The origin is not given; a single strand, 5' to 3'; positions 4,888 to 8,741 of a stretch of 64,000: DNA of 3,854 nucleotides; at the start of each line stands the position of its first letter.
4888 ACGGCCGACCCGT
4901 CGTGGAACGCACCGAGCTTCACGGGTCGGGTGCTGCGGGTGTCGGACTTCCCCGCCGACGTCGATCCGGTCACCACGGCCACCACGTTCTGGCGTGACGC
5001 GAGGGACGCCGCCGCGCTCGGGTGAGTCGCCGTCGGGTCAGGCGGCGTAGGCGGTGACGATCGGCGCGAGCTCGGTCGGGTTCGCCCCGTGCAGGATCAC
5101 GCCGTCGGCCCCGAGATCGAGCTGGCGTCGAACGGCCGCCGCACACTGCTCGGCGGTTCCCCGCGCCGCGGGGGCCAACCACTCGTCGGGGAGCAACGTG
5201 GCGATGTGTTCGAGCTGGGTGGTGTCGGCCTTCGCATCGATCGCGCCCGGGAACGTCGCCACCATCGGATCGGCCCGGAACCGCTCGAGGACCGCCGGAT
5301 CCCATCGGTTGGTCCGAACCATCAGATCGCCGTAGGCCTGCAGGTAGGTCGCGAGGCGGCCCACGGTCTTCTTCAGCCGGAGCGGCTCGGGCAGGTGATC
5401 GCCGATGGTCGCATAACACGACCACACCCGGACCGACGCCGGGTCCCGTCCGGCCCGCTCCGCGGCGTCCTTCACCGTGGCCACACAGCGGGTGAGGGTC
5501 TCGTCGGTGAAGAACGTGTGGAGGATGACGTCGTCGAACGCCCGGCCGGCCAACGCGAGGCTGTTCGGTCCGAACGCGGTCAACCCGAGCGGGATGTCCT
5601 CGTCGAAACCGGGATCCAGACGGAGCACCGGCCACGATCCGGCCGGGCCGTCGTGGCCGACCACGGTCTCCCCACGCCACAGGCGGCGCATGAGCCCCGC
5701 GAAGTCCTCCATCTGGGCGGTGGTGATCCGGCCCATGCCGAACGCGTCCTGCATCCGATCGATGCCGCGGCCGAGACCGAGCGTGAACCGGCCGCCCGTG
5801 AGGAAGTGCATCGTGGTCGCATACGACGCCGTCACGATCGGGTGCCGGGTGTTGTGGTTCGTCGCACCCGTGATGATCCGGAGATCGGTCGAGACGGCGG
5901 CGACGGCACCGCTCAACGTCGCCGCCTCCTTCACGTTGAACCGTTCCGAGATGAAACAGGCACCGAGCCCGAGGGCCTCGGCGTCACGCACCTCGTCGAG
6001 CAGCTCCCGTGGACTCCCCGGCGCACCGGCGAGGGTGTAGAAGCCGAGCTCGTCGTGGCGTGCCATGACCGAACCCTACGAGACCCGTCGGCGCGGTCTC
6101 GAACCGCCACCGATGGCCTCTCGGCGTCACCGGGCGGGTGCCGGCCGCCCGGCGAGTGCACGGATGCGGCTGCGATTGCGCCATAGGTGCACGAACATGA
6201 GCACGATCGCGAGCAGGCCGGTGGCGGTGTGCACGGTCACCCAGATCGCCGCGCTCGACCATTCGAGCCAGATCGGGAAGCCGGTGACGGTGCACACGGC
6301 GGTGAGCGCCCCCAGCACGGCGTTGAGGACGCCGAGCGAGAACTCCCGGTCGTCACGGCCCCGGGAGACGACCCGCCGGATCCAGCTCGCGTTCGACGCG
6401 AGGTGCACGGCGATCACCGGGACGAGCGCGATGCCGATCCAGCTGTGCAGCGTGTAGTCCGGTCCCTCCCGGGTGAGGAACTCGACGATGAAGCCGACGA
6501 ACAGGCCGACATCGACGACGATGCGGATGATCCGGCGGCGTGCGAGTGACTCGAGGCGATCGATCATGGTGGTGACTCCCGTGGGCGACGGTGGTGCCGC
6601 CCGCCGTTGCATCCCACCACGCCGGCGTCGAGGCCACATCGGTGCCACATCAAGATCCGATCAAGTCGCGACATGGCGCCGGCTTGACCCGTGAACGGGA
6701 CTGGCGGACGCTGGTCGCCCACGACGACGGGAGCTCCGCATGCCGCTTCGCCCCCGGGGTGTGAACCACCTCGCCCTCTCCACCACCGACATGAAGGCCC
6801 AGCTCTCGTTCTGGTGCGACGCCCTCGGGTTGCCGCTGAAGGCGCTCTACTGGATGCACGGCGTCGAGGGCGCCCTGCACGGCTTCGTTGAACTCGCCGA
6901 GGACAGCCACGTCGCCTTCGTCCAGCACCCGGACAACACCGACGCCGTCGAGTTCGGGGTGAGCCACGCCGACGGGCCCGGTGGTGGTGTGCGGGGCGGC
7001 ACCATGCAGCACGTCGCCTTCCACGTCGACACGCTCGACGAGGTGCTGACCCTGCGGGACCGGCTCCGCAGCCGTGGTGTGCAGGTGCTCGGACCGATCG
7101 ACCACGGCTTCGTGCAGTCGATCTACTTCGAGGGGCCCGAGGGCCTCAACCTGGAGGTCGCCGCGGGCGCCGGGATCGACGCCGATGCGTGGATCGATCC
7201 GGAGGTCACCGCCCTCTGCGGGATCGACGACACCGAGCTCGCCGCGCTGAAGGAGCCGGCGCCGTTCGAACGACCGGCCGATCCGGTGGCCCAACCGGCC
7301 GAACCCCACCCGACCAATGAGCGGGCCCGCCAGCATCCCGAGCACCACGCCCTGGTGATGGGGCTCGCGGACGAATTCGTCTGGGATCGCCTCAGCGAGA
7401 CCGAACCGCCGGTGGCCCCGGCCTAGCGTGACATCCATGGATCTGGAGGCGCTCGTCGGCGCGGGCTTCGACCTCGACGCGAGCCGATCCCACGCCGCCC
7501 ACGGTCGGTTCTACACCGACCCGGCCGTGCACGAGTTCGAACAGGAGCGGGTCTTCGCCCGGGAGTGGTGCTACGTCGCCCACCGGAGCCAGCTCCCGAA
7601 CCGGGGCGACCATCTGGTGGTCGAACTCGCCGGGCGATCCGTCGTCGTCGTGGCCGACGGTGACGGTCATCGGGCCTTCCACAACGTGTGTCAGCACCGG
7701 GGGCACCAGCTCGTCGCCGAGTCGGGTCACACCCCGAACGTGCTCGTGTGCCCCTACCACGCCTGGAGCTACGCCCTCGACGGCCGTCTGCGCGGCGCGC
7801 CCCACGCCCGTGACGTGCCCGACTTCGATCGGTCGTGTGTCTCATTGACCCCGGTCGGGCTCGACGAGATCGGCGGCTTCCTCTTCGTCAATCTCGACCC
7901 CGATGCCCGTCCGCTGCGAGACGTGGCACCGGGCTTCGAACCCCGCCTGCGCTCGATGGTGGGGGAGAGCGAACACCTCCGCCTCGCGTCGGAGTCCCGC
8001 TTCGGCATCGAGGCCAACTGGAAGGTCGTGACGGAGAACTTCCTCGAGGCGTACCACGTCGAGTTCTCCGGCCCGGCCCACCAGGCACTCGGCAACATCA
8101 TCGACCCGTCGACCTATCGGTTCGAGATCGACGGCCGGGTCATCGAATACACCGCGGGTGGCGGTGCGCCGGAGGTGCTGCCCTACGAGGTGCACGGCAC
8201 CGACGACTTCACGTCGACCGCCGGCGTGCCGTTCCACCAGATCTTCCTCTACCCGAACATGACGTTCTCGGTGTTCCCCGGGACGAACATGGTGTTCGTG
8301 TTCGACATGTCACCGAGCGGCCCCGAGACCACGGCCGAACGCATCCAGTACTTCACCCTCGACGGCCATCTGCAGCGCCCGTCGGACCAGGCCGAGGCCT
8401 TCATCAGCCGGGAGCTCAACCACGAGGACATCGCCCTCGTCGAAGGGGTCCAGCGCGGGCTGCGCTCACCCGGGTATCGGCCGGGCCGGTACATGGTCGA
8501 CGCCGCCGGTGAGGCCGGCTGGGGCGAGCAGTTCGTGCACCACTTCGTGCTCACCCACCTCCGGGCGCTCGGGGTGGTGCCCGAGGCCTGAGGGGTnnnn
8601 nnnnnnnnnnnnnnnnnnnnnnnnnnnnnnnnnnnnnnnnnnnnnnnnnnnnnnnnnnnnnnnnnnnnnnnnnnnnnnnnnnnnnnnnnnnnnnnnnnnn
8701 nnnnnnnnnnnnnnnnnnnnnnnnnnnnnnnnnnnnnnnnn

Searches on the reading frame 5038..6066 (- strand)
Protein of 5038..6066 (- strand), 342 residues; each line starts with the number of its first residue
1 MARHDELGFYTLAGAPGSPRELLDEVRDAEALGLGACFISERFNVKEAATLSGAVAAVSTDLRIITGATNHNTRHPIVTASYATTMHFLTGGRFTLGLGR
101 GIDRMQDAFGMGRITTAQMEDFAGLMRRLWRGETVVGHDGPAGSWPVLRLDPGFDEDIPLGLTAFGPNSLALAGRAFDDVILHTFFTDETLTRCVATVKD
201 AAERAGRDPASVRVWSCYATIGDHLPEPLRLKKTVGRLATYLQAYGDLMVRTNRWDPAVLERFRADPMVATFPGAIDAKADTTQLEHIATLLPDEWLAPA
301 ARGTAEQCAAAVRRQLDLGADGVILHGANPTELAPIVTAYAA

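Call 46: search_protein_families(library=pfam, proteins=[window:5038-6066:-], max_evalue=0.0001)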
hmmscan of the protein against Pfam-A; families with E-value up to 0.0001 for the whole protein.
window:5038-6066:- (342 aa): 1 family
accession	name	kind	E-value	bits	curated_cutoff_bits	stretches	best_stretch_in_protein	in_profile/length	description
PF00296.26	Bac_luciferase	-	9.3e-36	124.2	27.9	1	15-321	17-313/314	Luciferase-like monooxygenase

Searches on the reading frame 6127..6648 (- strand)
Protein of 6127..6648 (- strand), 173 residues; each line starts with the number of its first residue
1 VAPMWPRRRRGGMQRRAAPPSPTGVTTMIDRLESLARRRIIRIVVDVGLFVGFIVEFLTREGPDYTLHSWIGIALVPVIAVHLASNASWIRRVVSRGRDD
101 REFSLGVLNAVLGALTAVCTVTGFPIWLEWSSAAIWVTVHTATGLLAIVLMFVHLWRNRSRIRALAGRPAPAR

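Call 48: search_protein_families(library=pfam, proteins=[window:6127-6648:-], max_evalue=0.0001)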
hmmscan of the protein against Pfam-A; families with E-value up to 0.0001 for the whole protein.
window:6127-6648:- (173 aa): 1 family
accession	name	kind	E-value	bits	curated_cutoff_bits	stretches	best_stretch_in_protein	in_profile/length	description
PF14358.11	DUF4405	-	4.7e-06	27.5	26.7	0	108-158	2-65/66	Domain of unknown function (DUF4405)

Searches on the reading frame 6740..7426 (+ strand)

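Call 48: search_protein_families(library=pfam, proteins=[window:6740-7426:+], max_evalue=0.0001)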
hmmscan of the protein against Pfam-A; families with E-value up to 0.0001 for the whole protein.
window:6740-7426:+ (228 aa): 2 families
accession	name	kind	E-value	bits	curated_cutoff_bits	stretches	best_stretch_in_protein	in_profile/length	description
PF00903.31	Glyoxalase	-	1.6e-16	61.3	20.6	1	8-140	2-121/121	Glyoxalase/Bleomycin resistance protein/Dioxygenase superfamily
PF13669.12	Glyoxalase_4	-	3.8e-05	24.4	27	1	9-118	1-95/109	Glyoxalase/Bleomycin resistance protein/Dioxygenase superfamily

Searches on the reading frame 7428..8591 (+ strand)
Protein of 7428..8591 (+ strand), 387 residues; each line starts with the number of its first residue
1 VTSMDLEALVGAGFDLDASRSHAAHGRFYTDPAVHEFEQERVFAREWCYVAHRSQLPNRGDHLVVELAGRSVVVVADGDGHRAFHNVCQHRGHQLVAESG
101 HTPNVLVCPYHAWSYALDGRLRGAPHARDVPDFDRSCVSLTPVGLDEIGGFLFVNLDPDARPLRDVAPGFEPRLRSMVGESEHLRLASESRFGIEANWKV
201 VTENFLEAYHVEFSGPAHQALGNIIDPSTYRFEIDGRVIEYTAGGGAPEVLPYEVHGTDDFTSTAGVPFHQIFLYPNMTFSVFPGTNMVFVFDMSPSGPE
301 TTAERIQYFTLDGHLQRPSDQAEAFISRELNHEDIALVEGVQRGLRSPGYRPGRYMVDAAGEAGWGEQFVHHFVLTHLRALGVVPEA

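Call 46: search_protein_families(library=pfam, proteins=[window:7428-8591:+], max_evalue=0.0001)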
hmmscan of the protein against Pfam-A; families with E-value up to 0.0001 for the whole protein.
window:7428-8591:+ (387 aa): 2 families
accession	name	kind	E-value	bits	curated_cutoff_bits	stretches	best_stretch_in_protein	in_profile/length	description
PF00848.25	Ring_hydroxyl_A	-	4.2e-24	86.1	24.9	1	191-374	11-199/208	Ring hydroxylating alpha subunit (catalytic domain)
PF00355.32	Rieske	-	3.2e-18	65.9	20.3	1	46-133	1-87/88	Rieske [2Fe-2S] domain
